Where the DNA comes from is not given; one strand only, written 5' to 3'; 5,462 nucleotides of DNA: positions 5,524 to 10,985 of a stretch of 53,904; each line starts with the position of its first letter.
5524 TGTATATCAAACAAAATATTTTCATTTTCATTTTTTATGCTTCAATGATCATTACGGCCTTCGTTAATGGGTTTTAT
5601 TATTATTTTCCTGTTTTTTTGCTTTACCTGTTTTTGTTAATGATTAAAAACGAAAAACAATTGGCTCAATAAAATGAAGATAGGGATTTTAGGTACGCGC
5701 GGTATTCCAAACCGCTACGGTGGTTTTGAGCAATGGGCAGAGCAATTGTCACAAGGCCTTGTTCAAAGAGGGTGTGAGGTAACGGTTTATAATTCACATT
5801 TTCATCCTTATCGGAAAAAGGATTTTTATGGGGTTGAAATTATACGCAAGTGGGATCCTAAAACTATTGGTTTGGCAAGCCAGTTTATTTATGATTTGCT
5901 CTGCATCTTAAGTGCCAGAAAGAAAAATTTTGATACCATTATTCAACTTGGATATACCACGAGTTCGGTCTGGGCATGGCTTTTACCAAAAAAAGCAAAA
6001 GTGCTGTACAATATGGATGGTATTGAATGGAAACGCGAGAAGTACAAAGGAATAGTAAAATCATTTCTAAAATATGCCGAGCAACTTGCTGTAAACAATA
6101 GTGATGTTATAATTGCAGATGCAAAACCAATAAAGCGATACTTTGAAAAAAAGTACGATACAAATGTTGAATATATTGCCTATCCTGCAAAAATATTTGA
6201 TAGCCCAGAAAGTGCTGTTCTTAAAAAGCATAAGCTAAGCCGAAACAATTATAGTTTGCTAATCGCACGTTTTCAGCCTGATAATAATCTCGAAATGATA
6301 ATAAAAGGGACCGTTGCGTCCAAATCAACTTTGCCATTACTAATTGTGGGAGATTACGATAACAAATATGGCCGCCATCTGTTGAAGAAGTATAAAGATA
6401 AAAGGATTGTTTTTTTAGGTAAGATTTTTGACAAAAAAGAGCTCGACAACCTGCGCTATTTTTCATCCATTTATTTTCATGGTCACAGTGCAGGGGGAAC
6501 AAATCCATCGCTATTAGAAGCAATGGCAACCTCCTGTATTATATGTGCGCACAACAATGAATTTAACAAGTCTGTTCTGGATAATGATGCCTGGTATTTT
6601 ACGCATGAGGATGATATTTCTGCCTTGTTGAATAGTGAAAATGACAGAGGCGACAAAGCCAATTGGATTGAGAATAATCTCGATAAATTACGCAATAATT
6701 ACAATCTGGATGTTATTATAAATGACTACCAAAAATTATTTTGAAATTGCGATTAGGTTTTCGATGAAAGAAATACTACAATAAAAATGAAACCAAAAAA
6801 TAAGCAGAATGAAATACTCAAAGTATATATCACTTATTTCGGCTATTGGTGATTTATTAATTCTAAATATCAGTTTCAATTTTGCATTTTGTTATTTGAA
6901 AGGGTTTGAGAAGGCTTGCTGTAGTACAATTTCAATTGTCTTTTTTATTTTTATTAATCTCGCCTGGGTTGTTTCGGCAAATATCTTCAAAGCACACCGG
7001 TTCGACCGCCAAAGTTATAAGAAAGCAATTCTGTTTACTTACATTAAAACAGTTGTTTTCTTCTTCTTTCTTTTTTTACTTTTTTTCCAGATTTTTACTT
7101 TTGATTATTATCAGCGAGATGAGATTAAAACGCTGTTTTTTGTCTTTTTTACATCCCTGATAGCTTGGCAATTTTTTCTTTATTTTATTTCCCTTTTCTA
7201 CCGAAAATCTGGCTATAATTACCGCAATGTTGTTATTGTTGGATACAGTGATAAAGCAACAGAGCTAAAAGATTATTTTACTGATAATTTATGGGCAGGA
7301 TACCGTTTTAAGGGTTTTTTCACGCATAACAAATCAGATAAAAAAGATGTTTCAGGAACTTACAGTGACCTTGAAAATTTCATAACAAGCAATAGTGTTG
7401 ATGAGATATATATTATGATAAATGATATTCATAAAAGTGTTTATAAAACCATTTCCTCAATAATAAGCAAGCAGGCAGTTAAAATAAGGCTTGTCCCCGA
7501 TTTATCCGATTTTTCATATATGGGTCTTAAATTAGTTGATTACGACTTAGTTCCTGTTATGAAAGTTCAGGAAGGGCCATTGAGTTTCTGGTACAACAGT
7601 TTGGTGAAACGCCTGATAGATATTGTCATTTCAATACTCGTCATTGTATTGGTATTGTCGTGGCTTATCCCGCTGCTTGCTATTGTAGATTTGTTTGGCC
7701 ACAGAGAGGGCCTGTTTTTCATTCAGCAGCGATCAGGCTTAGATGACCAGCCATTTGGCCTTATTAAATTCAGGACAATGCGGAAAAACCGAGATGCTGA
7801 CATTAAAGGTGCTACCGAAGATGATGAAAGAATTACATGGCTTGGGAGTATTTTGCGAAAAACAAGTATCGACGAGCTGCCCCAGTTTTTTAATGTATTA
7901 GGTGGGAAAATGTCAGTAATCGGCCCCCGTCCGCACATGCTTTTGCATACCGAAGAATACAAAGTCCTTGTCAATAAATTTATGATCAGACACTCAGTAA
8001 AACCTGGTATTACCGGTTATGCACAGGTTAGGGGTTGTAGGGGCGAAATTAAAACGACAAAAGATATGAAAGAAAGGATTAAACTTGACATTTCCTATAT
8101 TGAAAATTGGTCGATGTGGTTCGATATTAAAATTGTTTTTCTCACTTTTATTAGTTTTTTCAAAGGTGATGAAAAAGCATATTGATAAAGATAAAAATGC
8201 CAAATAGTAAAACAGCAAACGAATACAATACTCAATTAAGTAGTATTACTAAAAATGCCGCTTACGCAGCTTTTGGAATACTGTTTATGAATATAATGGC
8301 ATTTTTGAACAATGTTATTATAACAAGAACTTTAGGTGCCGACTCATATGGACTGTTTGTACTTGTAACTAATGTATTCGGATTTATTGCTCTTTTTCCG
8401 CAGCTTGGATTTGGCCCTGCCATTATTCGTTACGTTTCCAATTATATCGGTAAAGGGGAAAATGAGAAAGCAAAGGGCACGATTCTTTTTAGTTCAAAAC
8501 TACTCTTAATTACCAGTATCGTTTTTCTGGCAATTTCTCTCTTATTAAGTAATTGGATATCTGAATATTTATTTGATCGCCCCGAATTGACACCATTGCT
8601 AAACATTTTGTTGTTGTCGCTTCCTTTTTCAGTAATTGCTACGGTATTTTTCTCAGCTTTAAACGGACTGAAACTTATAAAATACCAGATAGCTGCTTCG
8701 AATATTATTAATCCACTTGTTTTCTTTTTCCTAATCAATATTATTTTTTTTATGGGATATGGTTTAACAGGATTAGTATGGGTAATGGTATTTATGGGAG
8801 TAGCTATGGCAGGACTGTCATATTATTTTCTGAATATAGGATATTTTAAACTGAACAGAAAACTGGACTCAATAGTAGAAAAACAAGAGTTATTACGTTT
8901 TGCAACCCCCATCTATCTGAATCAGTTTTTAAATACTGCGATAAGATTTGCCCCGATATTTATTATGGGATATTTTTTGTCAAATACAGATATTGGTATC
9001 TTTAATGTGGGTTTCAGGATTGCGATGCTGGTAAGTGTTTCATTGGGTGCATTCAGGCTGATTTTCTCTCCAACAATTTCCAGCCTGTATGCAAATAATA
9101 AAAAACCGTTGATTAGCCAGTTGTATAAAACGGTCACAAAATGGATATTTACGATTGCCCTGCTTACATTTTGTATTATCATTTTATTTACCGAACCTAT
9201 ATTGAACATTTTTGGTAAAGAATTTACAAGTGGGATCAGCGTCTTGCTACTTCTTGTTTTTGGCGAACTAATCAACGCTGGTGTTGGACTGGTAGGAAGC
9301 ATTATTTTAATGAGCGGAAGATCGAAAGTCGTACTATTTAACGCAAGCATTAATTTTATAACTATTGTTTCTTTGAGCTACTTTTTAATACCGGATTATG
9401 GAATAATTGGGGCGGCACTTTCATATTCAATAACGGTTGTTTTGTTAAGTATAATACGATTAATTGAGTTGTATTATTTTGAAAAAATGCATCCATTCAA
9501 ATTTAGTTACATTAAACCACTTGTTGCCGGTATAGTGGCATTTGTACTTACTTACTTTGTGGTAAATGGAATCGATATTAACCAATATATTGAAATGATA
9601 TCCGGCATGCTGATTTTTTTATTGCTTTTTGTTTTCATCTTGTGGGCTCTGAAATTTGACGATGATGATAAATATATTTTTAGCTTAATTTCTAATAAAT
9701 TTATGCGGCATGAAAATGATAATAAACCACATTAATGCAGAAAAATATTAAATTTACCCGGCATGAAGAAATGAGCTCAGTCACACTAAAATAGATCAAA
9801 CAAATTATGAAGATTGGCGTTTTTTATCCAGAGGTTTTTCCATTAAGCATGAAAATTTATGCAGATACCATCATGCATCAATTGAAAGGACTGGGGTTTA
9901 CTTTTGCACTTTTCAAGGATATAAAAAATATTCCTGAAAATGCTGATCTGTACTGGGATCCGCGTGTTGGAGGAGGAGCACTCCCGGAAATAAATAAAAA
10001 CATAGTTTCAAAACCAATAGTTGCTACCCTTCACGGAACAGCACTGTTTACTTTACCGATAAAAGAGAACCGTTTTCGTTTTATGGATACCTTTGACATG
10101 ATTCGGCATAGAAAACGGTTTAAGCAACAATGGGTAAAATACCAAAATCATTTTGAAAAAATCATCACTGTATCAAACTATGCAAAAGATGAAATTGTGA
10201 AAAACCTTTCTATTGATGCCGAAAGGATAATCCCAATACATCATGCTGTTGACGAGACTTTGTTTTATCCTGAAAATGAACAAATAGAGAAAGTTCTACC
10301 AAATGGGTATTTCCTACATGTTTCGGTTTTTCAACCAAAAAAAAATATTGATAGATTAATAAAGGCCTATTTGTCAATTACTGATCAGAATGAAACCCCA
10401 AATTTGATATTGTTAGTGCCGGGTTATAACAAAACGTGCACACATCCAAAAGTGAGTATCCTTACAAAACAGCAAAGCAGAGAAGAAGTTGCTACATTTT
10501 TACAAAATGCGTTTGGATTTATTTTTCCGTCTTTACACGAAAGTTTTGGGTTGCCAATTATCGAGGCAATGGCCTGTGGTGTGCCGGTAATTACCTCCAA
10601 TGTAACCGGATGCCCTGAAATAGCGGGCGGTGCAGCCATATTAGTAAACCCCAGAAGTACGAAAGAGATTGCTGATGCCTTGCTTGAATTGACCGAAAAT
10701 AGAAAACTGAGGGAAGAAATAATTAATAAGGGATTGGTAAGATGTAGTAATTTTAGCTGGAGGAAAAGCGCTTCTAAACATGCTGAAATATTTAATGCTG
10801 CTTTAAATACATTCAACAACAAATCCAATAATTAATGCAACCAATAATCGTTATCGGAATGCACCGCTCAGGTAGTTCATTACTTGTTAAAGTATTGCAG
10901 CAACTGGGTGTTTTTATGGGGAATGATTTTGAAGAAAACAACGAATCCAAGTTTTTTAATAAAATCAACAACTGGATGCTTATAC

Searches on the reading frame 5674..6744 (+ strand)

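Call 10: search_protein_families(library=pfam, proteins=[window:5674-6744:+], max_evalue=0.0001)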
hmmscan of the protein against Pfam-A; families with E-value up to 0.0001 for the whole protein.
window:5674-6744:+ (356 aa): 3 families
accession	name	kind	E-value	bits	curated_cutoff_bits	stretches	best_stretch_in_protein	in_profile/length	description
PF09314.17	DUF1972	-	1.6e-20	73.9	25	1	4-171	5-184/186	Domain of unknown function (DUF1972)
PF13439.12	Glyco_transf_4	-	4.8e-09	36.9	28.5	1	15-162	1-153/170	Glycosyltransferase Family 4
PF00534.26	Glycos_transf_1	-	3.4e-06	27.2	26.4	1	189-312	13-143/172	Glycosyl transferases group 1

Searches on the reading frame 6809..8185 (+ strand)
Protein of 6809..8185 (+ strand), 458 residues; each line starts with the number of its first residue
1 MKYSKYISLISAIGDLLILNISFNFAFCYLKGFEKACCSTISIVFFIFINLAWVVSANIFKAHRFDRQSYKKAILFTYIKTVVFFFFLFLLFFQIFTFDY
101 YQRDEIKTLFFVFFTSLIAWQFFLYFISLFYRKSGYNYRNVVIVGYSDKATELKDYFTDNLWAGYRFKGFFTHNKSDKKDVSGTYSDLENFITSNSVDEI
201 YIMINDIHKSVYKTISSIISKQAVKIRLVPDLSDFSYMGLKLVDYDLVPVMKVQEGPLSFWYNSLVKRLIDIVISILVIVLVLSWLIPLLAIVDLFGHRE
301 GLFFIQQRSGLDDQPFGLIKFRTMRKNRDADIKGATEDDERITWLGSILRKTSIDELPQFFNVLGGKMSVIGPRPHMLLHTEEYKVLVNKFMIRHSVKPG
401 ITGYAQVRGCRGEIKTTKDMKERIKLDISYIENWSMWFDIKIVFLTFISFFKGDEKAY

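Call 10: search_protein_families(library=pfam, proteins=[window:6809-8185:+], max_evalue=0.0001)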
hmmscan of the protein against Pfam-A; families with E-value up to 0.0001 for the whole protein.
window:6809-8185:+ (458 aa): 2 families
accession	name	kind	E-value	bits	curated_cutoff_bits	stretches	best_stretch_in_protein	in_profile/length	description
PF02397.22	Bac_transf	-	5.5e-60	202.4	27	1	267-451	1-178/179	Bacterial sugar transferase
PF13727.12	CoA_binding_3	-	4e-12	46.9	25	1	81-230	26-175/175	CoA-binding domain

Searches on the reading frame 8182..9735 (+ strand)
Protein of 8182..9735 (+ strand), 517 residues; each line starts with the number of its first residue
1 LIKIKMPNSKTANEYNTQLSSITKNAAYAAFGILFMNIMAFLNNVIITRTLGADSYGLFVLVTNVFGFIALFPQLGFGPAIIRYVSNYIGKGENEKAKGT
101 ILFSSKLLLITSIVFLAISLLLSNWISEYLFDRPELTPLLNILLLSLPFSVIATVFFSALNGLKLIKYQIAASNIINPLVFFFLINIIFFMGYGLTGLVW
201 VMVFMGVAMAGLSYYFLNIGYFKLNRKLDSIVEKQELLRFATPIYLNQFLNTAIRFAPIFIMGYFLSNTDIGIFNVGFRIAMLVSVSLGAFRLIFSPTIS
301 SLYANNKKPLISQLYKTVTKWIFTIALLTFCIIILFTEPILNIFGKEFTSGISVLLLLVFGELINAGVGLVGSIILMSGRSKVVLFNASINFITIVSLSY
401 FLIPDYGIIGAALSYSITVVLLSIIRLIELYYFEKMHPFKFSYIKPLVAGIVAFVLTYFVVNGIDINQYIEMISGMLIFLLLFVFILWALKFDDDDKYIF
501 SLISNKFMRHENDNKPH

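Call 10: search_protein_families(library=pfam, proteins=[window:8182-9735:+], max_evalue=0.0001)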
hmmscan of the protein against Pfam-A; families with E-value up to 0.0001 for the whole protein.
window:8182-9735:+ (517 aa): 3 families
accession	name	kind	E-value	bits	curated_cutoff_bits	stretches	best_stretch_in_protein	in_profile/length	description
PF01943.22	Polysacc_synt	-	4.5e-25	89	28.2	1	23-292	2-262/274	Polysaccharide biosynthesis protein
PF13440.11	Polysacc_synt_3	-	2.4e-19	70.1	23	1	46-348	1-288/293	Polysaccharide biosynthesis protein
PF01554.23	MatE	-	4.7e-11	43.1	24.9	2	30-177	3-152/161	MatE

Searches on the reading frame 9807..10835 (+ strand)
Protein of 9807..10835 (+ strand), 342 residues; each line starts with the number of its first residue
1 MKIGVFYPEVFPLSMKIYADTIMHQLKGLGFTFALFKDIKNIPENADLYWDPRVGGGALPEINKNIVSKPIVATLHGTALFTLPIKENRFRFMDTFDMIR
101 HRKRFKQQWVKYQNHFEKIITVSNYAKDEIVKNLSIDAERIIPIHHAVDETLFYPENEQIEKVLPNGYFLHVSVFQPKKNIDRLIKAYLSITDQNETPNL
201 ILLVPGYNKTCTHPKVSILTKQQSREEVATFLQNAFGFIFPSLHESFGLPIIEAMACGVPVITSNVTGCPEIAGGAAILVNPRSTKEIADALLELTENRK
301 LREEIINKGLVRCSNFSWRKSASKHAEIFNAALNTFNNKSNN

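Call 10: search_protein_families(library=pfam, proteins=[window:9807-10835:+], max_evalue=0.0001)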
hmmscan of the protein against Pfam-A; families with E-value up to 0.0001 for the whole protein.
window:9807-10835:+ (342 aa): 5 families
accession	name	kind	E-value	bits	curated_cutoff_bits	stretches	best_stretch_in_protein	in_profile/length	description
PF00534.26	Glycos_transf_1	-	5e-28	98.2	26.4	1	164-309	13-169/172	Glycosyl transferases group 1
PF13692.12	Glyco_trans_1_4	-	4.3e-22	79.3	27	1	169-298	4-142/142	Glycosyl transferases group 1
PF13439.12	Glyco_transf_4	-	9.3e-08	32.7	28.5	1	68-150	96-168/170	Glycosyltransferase Family 4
PF20706.3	GT4-conflict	-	1.1e-07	31.6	26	1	215-270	262-317/385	Family 4 Glycosyltransferase in conflict systems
PF13524.12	Glyco_trans_1_2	-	1.2e-06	29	25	1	244-314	60-130/144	Glycosyl transferase-like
